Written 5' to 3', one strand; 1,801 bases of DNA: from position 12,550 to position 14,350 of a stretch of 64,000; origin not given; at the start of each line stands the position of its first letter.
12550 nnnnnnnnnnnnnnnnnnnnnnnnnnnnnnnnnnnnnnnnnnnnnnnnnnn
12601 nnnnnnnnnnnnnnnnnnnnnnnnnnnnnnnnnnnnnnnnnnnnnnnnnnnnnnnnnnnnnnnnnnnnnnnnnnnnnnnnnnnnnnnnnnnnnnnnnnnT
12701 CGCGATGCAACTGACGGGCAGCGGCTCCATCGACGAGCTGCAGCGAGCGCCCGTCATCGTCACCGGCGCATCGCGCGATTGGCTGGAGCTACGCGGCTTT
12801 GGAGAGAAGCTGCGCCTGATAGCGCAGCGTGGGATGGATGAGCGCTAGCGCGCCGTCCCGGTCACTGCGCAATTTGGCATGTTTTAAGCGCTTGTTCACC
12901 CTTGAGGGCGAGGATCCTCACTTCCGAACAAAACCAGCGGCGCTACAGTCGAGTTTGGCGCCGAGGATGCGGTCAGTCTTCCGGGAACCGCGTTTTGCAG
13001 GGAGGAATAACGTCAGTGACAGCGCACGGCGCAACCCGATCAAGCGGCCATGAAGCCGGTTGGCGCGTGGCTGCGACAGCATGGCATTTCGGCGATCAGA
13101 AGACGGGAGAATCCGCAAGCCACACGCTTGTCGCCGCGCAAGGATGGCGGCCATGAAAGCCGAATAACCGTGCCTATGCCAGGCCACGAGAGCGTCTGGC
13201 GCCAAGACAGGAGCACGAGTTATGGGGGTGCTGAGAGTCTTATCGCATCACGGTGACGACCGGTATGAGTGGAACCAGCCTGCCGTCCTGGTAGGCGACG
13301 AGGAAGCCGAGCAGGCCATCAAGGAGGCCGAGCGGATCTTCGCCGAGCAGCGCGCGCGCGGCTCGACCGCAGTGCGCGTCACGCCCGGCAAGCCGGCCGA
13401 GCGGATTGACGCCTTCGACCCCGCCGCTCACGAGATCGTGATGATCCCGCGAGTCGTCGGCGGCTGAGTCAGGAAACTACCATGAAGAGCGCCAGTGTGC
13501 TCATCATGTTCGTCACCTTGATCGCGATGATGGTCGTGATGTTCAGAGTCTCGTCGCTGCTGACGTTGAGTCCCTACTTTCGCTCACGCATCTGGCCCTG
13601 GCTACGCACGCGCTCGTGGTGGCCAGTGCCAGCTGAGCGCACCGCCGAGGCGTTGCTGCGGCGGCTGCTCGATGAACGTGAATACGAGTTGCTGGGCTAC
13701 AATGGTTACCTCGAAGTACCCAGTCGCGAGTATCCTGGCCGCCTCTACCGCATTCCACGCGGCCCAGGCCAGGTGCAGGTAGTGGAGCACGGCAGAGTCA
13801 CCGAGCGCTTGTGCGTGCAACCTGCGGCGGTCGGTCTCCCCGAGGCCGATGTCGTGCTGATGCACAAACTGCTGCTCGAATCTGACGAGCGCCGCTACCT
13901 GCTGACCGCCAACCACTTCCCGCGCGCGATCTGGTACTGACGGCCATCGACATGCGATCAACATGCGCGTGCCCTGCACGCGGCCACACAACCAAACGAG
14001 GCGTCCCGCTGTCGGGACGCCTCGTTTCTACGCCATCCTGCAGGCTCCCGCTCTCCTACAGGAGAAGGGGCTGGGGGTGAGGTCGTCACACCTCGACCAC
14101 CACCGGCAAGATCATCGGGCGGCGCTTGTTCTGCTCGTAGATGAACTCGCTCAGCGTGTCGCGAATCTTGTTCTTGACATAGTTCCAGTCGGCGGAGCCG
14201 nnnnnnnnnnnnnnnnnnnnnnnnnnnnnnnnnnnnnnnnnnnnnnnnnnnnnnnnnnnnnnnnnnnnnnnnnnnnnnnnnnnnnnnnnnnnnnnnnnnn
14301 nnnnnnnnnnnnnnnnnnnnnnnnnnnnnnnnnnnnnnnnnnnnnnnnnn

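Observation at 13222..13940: GG-terminated 81-aa MoaD/ubiquitin-like ORF coupled to an uncharacterised membrane-anchored protein, with no E1, MoaE or ThiG partner nearby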

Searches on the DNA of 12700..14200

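Call 9: search_rna_families(source=window, start=12700, end=14200, threshold=evalue, max_evalue=1)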
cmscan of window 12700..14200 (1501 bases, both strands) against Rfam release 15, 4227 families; matches with E-value up to 1: 2.
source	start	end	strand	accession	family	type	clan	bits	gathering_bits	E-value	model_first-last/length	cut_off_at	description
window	13992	14132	-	RF02865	ncS01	Gene; sRNA;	-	20.7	58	0.74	1-110/110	no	Burkholderia sRNA 1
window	13942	13985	-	RF02939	COG2908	Cis-reg;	-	17.3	58.7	0.24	1-45/45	no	COG2908 RNA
